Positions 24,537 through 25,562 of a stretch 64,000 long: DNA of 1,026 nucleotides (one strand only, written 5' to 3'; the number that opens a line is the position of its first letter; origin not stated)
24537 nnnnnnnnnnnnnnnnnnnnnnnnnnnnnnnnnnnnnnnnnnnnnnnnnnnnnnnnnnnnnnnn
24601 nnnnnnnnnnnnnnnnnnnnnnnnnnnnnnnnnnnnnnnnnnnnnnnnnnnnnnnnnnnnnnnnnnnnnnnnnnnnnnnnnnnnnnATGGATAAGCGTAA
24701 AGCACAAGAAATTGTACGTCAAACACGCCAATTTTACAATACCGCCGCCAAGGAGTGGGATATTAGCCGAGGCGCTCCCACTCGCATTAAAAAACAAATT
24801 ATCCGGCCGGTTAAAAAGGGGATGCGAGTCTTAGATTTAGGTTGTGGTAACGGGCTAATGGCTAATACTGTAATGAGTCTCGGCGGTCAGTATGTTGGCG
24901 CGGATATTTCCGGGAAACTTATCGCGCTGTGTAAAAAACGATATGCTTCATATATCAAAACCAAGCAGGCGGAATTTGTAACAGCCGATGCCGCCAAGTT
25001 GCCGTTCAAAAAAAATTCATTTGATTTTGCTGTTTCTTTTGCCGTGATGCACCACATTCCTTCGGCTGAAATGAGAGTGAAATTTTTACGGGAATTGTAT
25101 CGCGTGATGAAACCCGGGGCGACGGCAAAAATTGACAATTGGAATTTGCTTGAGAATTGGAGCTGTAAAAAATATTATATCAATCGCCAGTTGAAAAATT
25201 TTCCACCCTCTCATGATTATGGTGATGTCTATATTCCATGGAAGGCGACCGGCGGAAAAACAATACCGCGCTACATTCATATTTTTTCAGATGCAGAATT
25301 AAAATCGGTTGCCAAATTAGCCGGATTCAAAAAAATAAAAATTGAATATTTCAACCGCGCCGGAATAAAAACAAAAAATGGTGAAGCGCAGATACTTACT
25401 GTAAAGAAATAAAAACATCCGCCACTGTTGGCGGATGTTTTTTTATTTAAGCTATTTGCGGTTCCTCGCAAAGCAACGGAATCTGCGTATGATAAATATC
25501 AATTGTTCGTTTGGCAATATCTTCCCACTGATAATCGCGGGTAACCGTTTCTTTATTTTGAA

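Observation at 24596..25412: Trm9-like methyltransferase divergently paired with elp3, with abutting or overlapping start codons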

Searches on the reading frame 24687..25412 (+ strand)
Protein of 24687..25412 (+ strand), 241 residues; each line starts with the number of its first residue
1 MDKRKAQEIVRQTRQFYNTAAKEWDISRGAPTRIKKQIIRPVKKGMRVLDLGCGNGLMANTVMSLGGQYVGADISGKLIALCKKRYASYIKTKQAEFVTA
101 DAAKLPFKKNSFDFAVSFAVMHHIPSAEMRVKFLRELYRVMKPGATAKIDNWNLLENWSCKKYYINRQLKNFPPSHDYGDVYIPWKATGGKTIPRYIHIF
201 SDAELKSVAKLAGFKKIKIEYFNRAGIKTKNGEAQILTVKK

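Call 3: search_protein_families(library=pfam, proteins=[window:24687-25412:+], max_evalue=0.01)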
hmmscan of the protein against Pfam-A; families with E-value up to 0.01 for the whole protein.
window:24687-25412:+ (241 aa): 11 families
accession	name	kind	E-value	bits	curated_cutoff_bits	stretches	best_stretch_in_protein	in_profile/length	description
PF08241.18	Methyltransf_11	-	1.3e-23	83.9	21.2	1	49-145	1-91/95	Methyltransferase domain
PF13649.12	Methyltransf_25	-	8.4e-22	78.1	27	1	48-144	1-96/97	Methyltransferase domain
PF13847.12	Methyltransf_31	-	3.7e-17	62.8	27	1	43-153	2-113/145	Methyltransferase domain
PF08242.18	Methyltransf_12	-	1.4e-15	58.3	30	1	49-145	1-96/98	Methyltransferase domain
PF13489.12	Methyltransf_23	-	1.7e-15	57.6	27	1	43-217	21-162/164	Methyltransferase domain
PF01209.24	Ubie_methyltran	-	1.2e-13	51.4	20.1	1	39-157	42-159/233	ubiE/COQ5 methyltransferase family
PF02353.26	CMAS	-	1.9e-07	31.1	27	1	42-146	60-161/273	Mycolic acid cyclopropane synthetase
PF03291.22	mRNA_G-N7_MeTrfase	-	1.2e-06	28.3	26.6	1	42-113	59-137/315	mRNA (guanine-N(7))-methyltransferase domain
PF07021.18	MetW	-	7.3e-05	22.9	21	1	37-140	6-101/193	Methionine biosynthesis protein MetW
PF05148.21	Methyltransf_8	-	0.00018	21.9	27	1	17-149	48-156/219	Hypothetical methyltransferase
PF05175.20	MTS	-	0.00019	21.5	23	1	44-117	31-104/170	Methyltransferase small domain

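Call 4: search_protein_families(library=ncbifam, proteins=[window:24687-25412:+], max_evalue=0.01)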
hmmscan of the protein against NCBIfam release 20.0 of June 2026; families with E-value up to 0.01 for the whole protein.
window:24687-25412:+ (241 aa): 58 families (the best 25 are shown)
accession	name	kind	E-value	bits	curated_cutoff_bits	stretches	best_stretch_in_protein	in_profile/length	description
NF043040.1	corrin_prot_MT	hypoth_equivalog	1.2e-17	64.1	180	1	26-146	22-144/216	corrinoid protein-associated methyltransferase CpaM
TIGR01934.1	MenG_MenH_UbiE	subfamily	8.9e-17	61.1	158.35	1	32-157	25-149/223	ubiquinone/menaquinone biosynthesis methyltransferase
NF001244.0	PRK00216.1-5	equivalog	8e-16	58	216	1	27-157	29-161/236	bifunctional demethylmenaquinone methyltransferase/2-methoxy-6-polyprenyl-1,4-benzoquinol methylase UbiE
NF041537.1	ArsM_AhpD_UU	exception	4.6e-15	55.2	510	1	41-147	73-178/345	arsenite methyltransferase/AhpD domain selenoprotein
NF040539.1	AST_met_ArsM_2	exception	1.2e-14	54.8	240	1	22-145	35-159/262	putative arsinothricin biosynthesis methyltransferase ArsM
NF041536.1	ArsM_DUF2284_UU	exception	2.3e-14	52.6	575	1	41-146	73-177/459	arsenite methyltransferase/DUF2284 domain selenoprotein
TIGR02021.1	BchM-ChlM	equivalog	3.6e-13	49.5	158.9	1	43-131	53-138/218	magnesium protoporphyrin IX methyltransferase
NF001241.0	PRK00216.1-2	equivalog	1.1e-12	48.1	327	1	42-172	49-170/231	demethylmenaquinone methyltransferase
NF045667.1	MTase_DVU1556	equivalog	1.1e-12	47.9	155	1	42-146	20-116/213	DVU_1556 family methyltransferase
NF045825.1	FAmtase_mtf2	equivalog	2.1e-12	46.8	400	1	44-145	58-154/248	fatty-acid O-methyltransferase Mtf2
NF047649.1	MTase_UXPK_star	exception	2.9e-12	46.2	460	1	41-147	74-179/283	methyltransferase/UXPK-star double selenoprotein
NF001243.0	PRK00216.1-4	equivalog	3.9e-12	46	235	1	40-146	43-148/237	demethylmenaquinone methyltransferase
TIGR02072.1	BioC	equivalog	4.1e-12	46.4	184.95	1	37-146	22-129/244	malonyl-ACP O-methyltransferase BioC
NF045823.1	PthPhpthDimycoMt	equivalog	4.7e-12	45.6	300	1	44-146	66-163/256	phthiotriol/phenolphthiotriol dimycocerosates methyltransferase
TIGR01983.1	UbiG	equivalog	5e-12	45.6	102.95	1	42-148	47-150/228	bifunctional 2-polyprenyl-6-hydroxyphenol methylase/3-demethylubiquinol 3-O-methyltransferase UbiG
NF001242.0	PRK00216.1-3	equivalog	8.8e-12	45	351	1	40-164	66-190/258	bifunctional demethylmenaquinone methyltransferase/2-methoxy-6-polyprenyl-1,4-benzoquinol methylase UbiE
NF001240.0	PRK00216.1-1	equivalog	1.8e-11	43.6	378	1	41-164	60-183/251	bifunctional demethylmenaquinone methyltransferase/2-methoxy-6-polyprenyl-1,4-benzoquinol methylase UbiE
NF008264.0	PRK11036.1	equivalog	2.9e-07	30.2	366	1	43-153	43-151/261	tRNA uridine 5-oxyacetic acid(34) methyltransferase CmoM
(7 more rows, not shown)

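Call 5: search_solved_structures(query=window:24687-25412:+, max_evalue=0.001, show_alignments=3)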
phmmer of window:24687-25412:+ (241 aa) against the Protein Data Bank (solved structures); distinct sequences matched with E-value up to 0.001: 57.
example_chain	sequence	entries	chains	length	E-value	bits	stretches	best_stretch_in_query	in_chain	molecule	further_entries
3sm3_A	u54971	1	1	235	1.6e-18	70.7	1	43-233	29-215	SAM-dependent methyltransferases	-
5cm2_Z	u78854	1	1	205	9.9e-12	48.5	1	30-221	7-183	TRNA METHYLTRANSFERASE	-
1ve3_A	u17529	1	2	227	4.4e-11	46.3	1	35-145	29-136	hypothetical protein PH0226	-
3bus_A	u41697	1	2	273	7.9e-11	45.5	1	39-156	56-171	Methyltransferase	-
4iv8_A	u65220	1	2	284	1e-10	45.2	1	42-182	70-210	Phosphoethanolamine N-methyltransferase,putative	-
6uv6_A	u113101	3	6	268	1e-10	45.2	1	32-150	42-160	D-glucose O-methyltransferase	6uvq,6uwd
4krh_A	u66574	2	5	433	4.5e-10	43.1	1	39-168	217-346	Phosphoethanolamine N-methyltransferase 2 | Phospholethanolamine N-methyltransferase 2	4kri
5gm1_A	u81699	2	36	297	8.3e-10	42.2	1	42-146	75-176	O-methylransferase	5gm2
6uak_A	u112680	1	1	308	1.4e-09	41.5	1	42-146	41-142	SAM dependent methyltransferase LahSB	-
8zc8_A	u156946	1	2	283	2.6e-09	40.6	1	42-199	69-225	MitM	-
21zq_A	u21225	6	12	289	2.7e-09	40.5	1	42-199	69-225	MitM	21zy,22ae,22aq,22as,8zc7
9w6x_A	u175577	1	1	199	5.6e-09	39.5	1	21-146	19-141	YtkW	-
4mwz_A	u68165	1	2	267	9.6e-09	38.7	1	43-186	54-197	Phosphoethanolamine N-methyltransferase, putative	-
4iv0_A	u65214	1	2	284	1.1e-08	38.5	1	43-186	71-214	Phosphoethanolamine N-methyltransferase, putative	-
4ine_A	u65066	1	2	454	3.1e-08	37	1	41-150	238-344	Protein PMT-2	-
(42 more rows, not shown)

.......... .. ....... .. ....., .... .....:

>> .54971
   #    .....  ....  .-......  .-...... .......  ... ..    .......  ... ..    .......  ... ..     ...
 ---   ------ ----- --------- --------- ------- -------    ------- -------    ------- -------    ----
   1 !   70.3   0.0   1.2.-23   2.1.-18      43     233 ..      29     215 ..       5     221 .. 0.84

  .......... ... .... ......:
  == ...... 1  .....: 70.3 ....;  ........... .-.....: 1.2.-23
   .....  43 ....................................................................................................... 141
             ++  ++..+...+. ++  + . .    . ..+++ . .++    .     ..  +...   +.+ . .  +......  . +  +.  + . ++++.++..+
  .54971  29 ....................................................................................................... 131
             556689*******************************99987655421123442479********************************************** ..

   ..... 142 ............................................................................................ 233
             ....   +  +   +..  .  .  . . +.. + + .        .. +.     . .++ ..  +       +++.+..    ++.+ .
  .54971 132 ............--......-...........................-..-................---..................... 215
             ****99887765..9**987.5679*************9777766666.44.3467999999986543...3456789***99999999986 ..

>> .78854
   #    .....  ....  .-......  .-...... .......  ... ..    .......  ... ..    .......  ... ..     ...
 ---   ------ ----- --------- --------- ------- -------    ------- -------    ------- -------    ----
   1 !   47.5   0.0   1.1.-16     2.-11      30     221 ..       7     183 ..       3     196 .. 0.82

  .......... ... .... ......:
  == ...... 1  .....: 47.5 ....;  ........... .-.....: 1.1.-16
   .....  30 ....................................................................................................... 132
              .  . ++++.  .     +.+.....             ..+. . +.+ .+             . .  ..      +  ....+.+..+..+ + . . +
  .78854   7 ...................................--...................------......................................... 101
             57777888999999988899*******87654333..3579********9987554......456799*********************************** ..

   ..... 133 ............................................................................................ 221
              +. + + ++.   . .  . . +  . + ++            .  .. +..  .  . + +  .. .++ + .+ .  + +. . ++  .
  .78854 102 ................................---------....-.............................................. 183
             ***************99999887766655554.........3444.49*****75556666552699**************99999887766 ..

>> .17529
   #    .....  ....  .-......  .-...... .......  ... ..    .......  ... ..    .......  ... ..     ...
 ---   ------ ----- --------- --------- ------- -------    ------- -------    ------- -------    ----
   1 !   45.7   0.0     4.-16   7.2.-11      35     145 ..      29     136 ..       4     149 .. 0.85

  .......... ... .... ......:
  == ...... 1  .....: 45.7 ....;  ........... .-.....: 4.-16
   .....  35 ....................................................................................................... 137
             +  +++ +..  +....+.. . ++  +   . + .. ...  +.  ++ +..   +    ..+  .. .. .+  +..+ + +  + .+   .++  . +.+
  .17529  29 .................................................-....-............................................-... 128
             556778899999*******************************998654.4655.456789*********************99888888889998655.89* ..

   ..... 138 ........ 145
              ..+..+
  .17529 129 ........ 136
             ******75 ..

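Call 9: find_homologous_proteins(query=window:24687-25412:+, max_evalue=0.00001)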
Query window:24687-25412:+ (241 aa): 57 proteins with E <= 0.00001 among 364 candidates.
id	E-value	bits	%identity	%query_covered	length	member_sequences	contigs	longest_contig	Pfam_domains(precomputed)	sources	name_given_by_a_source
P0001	5.2e-159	545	100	100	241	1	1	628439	PF13847.13,PF13489.13,PF02353.27,PF13649.13,PF03291.23,PF01209.25,PF08241.19,PF08242.19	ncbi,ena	-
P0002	6.3e-123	427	78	100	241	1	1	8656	PF13847.13,PF13489.13,PF02353.27,PF13649.13,PF01209.25,PF08241.19,PF08242.19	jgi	jgi:tRNA (uracil-5-)-methyltransferase TRM9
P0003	3.6e-119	415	75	100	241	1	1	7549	PF13847.13,PF13489.13,PF02353.27,PF13649.13,PF01209.25,PF08241.19,PF08242.19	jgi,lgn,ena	-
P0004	8.5e-119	414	74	100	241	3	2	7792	PF13847.13,PF13489.13,PF02353.27,PF13649.13,PF03291.23,PF01209.25,PF08241.19,PF08242.19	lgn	-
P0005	4.9e-116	405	73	100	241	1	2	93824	PF13847.13,PF13489.13,PF02353.27,PF13649.13,PF03291.23,PF01209.25,PF08241.19,PF08242.19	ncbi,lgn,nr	ncbi:MAG: methyltransferase domain-containing protein [Candidatus Magasanikbacteria bacterium]|nr:me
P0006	8.9e-116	404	75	100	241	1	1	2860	PF13847.13,PF13489.13,PF02353.27,PF13649.13,PF03291.23,PF01209.25,PF08241.19,PF08242.19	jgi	jgi:ubiquinone/menaquinone biosynthesis C-methylase UbiE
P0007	1.1e-115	403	73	100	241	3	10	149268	PF07021.19,PF13847.13,PF13489.13,PF02353.27,PF13649.13,PF01209.25,PF08241.19,PF08242.19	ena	-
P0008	7.0e-115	401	74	100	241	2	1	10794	PF13847.13,PF13489.13,PF02353.27,PF13649.13,PF01209.25,PF08241.19,PF08242.19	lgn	-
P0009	2.2e-114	399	73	100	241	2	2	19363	PF07021.19,PF13847.13,PF13489.13,PF02353.27,PF13649.13,PF01209.25,PF08241.19,PF08242.19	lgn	-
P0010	1.5e-113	396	73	100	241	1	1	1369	PF07021.19,PF13847.13,PF13489.13,PF02353.27,PF13649.13,PF03291.23,PF01209.25,PF08241.19,PF08242.19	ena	-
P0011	3.1e-113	395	72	100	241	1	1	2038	PF13847.13,PF13489.13,PF02353.27,PF13649.13,PF01209.25,PF08241.19,PF08242.19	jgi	-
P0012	3.9e-113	395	73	100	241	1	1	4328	PF13847.13,PF13489.13,PF02353.27,PF13649.13,PF01209.25,PF08241.19,PF08242.19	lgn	-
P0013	3.4e-112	392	72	100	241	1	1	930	PF13847.13,PF13489.13,PF02353.27,PF13649.13,PF01209.25,PF08241.19,PF08242.19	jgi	jgi:ubiquinone/menaquinone biosynthesis C-methylase UbiE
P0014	4.0e-111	389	71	100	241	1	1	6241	PF13847.13,PF13489.13,PF02353.27,PF13649.13,PF03291.23,PF01209.25,PF08241.19,PF08242.19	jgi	jgi:ubiquinone/menaquinone biosynthesis C-methylase UbiE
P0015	1.3e-108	380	71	100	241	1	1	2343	PF13847.13,PF13489.13,PF02353.27,PF13649.13,PF01209.25,PF08241.19,PF08242.19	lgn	-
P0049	2.6e-26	111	34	94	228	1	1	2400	PF13847.13,PF13489.13,PF02353.27,PF13649.13,PF05148.22,PF01209.25,PF08241.19,PF08242.19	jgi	jgi:ubiquinone/menaquinone biosynthesis C-methylase UbiE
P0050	1.7e-21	95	33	93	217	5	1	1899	PF13489.13,PF08003.18,PF02353.27,PF08241.19,PF07021.19,PF13847.13,PF03848.21,PF13649.13,PF03291.23,PF01728.26,PF01209.25,PF08242.19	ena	-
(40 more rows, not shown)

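Call 13: find_related_loci(query=A2, collection=genome_contigs, flank=4000)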
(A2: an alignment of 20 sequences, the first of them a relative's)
Query A2 (241 aa) in genome_contigs; peptide patterns used: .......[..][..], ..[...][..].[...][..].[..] (x = any residue, [..] = any of these).
585 stretches matched a pattern; 383 encode a relative of the query (tblastn E <= 1e-3); the best 80 are kept; 80 distinct loci.
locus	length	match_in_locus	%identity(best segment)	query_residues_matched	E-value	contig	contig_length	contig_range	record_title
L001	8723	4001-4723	73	1-241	3e-122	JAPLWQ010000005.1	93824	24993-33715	MAG: Candidatus Magasanikiibacteriota bacterium isolate LacPavin_0920_SED2_MAG_44_15 LacPavin_0920_SED2_scaffold_218309,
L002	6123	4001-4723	74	1-241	3e-121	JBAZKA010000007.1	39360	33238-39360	MAG: Patescibacteria group bacterium isolate SO_2017_LW4_132 scaffold_2381_c1_LW137-91_2017, whole genome shotgun sequen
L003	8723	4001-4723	69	1-241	9e-113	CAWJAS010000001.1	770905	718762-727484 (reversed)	MAG: Candidatus Magasanikbacteria bacterium isolate MFD04716.bin.1.126 genome assembly, contig: contig_41330, whole geno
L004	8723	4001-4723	51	1-241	3e-81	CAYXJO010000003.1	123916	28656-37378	MAG TPA_asm: uncultured Gammaproteobacteria bacterium isolate SRP263991_co4_11 genome assembly, contig: NODE_69_length_1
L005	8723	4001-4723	49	1-241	2e-80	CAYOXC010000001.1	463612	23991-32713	MAG TPA_asm: uncultured Gammaproteobacteria bacterium isolate SRP319275_co4_114 genome assembly, contig: NODE_2_length_4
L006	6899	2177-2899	50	1-241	4e-79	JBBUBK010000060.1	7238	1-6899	MAG: Patescibacteria group bacterium isolate H52-bin026_1 H52_bin026_1_000000000060, whole genome shotgun sequence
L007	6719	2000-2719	49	1-241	5e-77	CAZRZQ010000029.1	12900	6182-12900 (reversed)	MAG TPA_asm: uncultured Gammaproteobacteria bacterium isolate SRP062349_co1_291 genome assembly, contig: NODE_858_length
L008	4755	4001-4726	48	1-241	2e-74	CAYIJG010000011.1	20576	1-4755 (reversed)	MAG TPA_asm: uncultured Gammaproteobacteria bacterium isolate ERP119705_co24_1001 genome assembly, contig: NODE_2898_len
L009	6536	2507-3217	47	1-241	3e-73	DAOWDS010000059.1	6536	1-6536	MAG TPA_asm: Candidatus Moraniibacteriota bacterium isolate CSMAG_1919 CSMAG_1919_k141_3154204_length_6536_cov_9.9704, w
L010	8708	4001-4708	47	1-237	4e-69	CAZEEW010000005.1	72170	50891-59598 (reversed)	MAG TPA_asm: uncultured Gammaproteobacteria bacterium isolate SRP093185_co1_62 genome assembly, contig: NODE_131_length_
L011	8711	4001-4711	46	1-241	1e-68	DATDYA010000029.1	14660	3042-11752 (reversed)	MAG TPA_asm: Patescibacteria group bacterium isolate SMAG_U8153 k141_1822691, whole genome shotgun sequence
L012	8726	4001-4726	46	1-241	2e-68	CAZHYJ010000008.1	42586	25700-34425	MAG TPA_asm: uncultured Gammaproteobacteria bacterium isolate SRP263991_co7_335 genome assembly, contig: NODE_967_length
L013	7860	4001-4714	48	1-241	2e-72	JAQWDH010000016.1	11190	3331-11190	MAG: Patescibacteria group bacterium isolate STF2_47 NODE_17249_length_11190_cov_7.831058_Sandtown_F2, whole genome shot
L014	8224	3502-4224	50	1-241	3e-67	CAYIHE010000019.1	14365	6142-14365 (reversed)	MAG TPA_asm: uncultured Gammaproteobacteria bacterium isolate ERP119705_co20_215 genome assembly, contig: NODE_4585_leng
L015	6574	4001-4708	45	1-240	7e-67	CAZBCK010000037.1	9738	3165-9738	MAG TPA_asm: uncultured Candidatus Saccharibacteria bacterium isolate binchicken_co256_1022 genome assembly, contig: NOD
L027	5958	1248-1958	46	1-241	4e-72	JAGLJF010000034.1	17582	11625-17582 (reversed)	MAG: Candidatus Paceibacterota bacterium isolate RS_3_34 ROV157_3.bin.34.fa_34, whole genome shotgun sequence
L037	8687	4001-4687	28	1-215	3e-21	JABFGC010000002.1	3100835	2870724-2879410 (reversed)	MAG: Chloroflexota bacterium isolate CFX11 c_000000001160, whole genome shotgun sequence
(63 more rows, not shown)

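Call 27: search_solved_structures(query=A2, max_evalue=0.000001, show_alignments=2)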
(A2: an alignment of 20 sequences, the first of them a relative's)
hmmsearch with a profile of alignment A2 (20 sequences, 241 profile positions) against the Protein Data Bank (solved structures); distinct sequences matched with E-value up to 0.000001: 70 (the best 60 are shown).
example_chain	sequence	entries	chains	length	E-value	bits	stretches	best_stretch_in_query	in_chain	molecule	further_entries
3sm3_A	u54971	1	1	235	4.4e-20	75.4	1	40-232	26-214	SAM-dependent methyltransferases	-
5cm2_Z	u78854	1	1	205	1.1e-18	70.8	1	27-221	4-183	TRNA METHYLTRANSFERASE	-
1ve3_A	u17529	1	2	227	3.1e-18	69.3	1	28-191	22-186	hypothetical protein PH0226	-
3bus_A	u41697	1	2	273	1.9e-17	66.8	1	38-158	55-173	Methyltransferase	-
6uak_A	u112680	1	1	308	4.5e-17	65.5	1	41-146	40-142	SAM dependent methyltransferase LahSB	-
5wp5_A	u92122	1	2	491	1.2e-16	64.2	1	41-153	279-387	Phosphomethylethanolamine N-methyltransferase 2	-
5wp4_A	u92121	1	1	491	1.6e-16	63.7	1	41-152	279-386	Phosphoethanolamine N-methyltransferase 1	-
4ine_A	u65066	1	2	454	3.2e-16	62.8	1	37-153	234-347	Protein PMT-2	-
6uv6_A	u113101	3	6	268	3.2e-15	59.5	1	42-150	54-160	D-glucose O-methyltransferase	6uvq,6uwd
4iv8_A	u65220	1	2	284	9.3e-15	58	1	42-211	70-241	Phosphoethanolamine N-methyltransferase,putative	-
4krh_A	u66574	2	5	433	4.3e-14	55.8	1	39-156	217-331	Phosphoethanolamine N-methyltransferase 2 | Phospholethanolamine N-methyltransferase 2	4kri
3l8d_A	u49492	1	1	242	2.8e-13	53.1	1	39-150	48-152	Methyltransferase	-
8zc8_A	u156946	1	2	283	9.4e-13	51.4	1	42-150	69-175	MitM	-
21zq_A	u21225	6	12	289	1e-12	51.3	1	42-150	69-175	MitM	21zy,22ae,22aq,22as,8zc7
8rdl_A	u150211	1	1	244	1.1e-12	51.1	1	44-147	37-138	ToxA protein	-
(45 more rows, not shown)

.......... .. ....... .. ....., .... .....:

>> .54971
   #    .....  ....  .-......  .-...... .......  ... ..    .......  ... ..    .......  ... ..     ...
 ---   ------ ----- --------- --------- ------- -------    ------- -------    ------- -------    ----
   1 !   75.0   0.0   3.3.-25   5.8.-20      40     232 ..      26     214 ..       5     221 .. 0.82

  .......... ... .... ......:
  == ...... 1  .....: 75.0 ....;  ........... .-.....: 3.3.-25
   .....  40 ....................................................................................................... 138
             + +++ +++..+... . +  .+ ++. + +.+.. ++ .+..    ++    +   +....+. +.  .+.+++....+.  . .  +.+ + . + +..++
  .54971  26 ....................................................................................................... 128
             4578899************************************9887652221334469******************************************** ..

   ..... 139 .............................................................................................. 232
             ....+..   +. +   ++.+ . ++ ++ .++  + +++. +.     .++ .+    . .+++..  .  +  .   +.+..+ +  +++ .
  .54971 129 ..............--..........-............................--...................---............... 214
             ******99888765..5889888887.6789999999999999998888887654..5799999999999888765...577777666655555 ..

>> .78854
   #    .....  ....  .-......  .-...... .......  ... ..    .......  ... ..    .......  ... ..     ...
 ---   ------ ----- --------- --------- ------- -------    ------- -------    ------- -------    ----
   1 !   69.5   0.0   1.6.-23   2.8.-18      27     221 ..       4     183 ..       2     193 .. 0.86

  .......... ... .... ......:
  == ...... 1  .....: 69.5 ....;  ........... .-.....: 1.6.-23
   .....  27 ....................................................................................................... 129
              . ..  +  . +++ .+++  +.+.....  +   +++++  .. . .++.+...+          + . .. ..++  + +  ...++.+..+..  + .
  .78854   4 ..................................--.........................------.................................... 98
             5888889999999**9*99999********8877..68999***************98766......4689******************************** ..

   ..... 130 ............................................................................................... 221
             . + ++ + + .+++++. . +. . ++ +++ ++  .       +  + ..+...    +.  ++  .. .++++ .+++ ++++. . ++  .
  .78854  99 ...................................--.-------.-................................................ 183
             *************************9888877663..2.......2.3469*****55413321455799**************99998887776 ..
